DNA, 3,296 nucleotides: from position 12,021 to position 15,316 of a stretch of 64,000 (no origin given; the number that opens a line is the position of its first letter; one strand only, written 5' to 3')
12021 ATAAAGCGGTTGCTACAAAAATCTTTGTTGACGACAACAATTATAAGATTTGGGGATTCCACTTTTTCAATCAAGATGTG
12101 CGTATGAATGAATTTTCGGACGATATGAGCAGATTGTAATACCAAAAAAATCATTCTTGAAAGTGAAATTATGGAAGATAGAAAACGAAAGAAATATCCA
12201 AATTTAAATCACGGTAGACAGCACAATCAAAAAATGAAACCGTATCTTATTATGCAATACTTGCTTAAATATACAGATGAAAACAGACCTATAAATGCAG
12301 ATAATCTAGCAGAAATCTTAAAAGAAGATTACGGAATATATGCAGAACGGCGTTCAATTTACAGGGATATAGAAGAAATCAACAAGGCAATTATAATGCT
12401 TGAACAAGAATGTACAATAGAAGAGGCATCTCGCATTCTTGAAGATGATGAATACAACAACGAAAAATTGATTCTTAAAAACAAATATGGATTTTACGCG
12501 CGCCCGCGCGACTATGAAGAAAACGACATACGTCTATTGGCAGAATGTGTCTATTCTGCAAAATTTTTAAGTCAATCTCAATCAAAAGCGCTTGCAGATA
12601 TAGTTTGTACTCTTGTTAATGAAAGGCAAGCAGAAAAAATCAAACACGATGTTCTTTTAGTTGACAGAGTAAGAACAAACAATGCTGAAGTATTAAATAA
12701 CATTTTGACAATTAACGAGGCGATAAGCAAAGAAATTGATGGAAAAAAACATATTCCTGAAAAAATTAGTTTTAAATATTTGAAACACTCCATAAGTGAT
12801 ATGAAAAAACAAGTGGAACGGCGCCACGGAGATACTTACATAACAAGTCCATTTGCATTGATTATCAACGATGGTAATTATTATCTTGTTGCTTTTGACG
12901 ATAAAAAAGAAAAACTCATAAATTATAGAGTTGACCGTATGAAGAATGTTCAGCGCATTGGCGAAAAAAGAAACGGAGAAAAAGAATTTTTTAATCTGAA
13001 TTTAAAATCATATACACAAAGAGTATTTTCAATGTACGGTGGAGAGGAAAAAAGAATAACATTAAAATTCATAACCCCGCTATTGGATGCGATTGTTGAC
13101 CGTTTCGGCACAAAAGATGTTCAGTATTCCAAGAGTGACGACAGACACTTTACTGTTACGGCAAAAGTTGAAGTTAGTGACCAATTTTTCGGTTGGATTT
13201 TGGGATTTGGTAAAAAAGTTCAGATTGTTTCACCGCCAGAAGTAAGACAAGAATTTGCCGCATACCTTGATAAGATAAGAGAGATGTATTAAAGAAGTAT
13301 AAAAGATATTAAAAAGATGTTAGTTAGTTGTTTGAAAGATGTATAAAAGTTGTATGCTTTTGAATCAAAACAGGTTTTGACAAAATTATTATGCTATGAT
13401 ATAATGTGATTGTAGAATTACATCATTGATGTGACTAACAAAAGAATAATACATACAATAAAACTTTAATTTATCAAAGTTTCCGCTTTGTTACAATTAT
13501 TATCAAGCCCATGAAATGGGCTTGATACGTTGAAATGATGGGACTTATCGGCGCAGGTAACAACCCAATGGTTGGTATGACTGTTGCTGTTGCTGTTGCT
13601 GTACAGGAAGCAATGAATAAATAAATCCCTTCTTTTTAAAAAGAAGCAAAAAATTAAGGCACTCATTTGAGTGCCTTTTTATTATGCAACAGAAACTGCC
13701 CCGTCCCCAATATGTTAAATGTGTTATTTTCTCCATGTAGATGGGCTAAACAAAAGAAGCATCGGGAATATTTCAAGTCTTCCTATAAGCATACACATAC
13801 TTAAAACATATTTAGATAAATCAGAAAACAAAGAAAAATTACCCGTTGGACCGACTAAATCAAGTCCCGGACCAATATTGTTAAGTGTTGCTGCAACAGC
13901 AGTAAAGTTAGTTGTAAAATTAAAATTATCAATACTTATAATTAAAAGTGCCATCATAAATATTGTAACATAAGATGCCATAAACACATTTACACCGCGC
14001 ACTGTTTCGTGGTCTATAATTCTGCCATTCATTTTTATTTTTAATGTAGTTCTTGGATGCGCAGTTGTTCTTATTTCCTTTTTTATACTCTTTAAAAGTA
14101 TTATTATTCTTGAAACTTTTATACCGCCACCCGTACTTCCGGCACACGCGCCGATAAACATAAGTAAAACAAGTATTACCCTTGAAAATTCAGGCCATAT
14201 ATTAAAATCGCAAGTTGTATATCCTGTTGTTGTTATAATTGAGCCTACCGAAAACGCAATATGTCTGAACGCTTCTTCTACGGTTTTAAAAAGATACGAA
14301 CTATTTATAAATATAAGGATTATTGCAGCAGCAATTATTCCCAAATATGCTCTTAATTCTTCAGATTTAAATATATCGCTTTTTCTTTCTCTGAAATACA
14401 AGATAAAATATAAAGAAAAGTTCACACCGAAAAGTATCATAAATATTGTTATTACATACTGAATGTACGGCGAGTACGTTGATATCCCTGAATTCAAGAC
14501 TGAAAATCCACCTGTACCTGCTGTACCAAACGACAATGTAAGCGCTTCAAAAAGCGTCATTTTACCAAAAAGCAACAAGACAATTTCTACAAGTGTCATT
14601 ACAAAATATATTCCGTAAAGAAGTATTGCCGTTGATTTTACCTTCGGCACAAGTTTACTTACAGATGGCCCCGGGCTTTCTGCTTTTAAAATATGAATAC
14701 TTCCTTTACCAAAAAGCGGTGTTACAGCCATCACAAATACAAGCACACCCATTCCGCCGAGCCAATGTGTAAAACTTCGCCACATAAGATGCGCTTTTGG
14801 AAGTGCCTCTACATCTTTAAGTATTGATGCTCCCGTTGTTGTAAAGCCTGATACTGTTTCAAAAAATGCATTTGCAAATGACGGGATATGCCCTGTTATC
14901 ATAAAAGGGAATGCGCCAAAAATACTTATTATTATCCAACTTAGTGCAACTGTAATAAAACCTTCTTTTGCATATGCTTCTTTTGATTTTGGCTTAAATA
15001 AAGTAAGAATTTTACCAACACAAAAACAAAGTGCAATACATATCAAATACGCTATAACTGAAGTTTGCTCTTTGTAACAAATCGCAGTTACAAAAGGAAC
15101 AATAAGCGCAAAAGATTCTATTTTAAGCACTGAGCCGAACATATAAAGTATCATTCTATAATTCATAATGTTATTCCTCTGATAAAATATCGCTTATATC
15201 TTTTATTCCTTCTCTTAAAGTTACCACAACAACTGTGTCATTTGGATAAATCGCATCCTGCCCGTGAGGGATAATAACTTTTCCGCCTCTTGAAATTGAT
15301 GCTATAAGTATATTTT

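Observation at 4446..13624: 9.1-kb integrative island inserted in the 3' end of the GGGtGRT-family gene, bounded by 98-bp imperfect direct repeats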

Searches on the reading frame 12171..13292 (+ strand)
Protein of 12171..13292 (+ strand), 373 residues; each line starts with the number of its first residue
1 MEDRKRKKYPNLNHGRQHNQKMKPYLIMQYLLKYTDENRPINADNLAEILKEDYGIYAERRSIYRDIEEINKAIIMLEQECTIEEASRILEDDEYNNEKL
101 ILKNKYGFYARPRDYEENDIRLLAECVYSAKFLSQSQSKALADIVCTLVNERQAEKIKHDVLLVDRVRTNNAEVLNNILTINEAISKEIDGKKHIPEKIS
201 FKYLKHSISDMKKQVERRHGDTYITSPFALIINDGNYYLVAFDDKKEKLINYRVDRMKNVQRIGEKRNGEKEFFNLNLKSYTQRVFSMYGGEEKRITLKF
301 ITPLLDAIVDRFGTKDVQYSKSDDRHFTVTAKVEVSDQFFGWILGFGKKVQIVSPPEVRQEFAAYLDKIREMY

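Call 6: search_protein_families(library=pfam, proteins=[window:12171-13292:+], max_evalue=0.01)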
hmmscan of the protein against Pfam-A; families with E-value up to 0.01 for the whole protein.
window:12171-13292:+ (373 aa): 3 families
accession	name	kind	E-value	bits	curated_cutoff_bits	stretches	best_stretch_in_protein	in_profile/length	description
PF25583.1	WCX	-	7.4e-11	42.7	23.9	1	295-368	4-74/76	WCX domain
PF13280.12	WYL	-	2.3e-09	37.6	21.8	1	221-261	29-69/70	WYL domain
PF14420.11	Clr5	-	0.0043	17.6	22.3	0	34-67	16-47/54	Clr5 domain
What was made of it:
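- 12171..13292 (+): WYL/WCX-domain regulator, the conserved right-end module of this island type. Pfam WYL 2.3e-9, WCX 7.4e-11 (call 6).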

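Call 7: search_protein_families(library=ncbifam, proteins=[window:12171-13292:+], max_evalue=0.01)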
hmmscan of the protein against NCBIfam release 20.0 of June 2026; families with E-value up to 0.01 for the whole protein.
window:12171-13292:+ (373 aa): 0 families

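Call 28: search_protein_families(library=phrogs, proteins=[window:12171-13292:+], max_evalue=0.1)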
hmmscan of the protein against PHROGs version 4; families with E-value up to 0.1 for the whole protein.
window:12171-13292:+ (373 aa): 1 family
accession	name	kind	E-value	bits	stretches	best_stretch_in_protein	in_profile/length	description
phrog_13105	-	unknown function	0.00073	20.2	1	180-268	147-220/239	-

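Call 31: search_solved_structures(query=window:12171-13292:+, max_evalue=0.01)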
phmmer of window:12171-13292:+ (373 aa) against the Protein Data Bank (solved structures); distinct sequences matched with E-value up to 0.01: 2.
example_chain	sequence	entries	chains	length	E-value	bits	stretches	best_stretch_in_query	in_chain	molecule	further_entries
7u02_B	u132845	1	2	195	0.0063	19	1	220-360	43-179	WYL domain-containing protein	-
7tzv_A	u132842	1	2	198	0.0066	18.9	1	220-360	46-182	WYL domain-containing protein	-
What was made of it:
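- On BrxR/CapW-type WYL regulator: PDB sequence hits are weak (call 31).
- Closest known: BrxR/CapW-type WYL regulators of defence systems. Different: The only PDB sequence matches are weak (E 0.006, call 31).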

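Call 67: search_protein_families(library=padloc, proteins=[window:12171-13292:+], max_evalue=0.001)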
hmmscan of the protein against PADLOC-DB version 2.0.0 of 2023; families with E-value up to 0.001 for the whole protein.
window:12171-13292:+ (373 aa): 3 families
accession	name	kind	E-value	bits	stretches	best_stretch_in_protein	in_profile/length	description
PDLC01652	WYL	-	6.4e-28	96.1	1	197-369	31-161/162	"CAS-I,CAS-II,CAS-III,CAS-IV,CAS-V,CAS-VI; associated_signaling"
PDLC01457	WYL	-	4e-15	54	1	220-357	151-228/229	"CAS-I,CAS-II,CAS-III,CAS-IV,CAS-V,CAS-VI; associated_signaling"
PDLC01766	Cas3c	-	3.1e-08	30.3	1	205-373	146-316/1009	-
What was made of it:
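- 12171..13292 (+): PADLOC WYL 6.4e-28 (call 67).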

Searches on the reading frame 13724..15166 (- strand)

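Call 6: search_protein_families(library=pfam, proteins=[window:13724-15166:-], max_evalue=0.01)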
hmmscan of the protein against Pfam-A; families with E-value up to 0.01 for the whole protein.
window:13724-15166:- (480 aa): 1 family
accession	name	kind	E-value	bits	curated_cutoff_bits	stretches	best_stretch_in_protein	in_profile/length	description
PF02386.22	TrkH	-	1.4e-62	212.3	27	1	42-476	7-496/502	Cation transport protein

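Call 7: search_protein_families(library=ncbifam, proteins=[window:13724-15166:-], max_evalue=0.01)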
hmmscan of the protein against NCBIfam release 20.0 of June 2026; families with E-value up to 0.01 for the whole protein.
window:13724-15166:- (480 aa): 2 families
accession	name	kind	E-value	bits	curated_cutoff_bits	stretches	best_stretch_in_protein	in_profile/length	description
NF008020.0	PRK10750.1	equivalog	3.4e-90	303.4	866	1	1-479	1-482/483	Trk system potassium transporter TrkH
TIGR00933.1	2a38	subfamily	6.7e-85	285.5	331.15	1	84-463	2-391/391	TrkH family potassium uptake protein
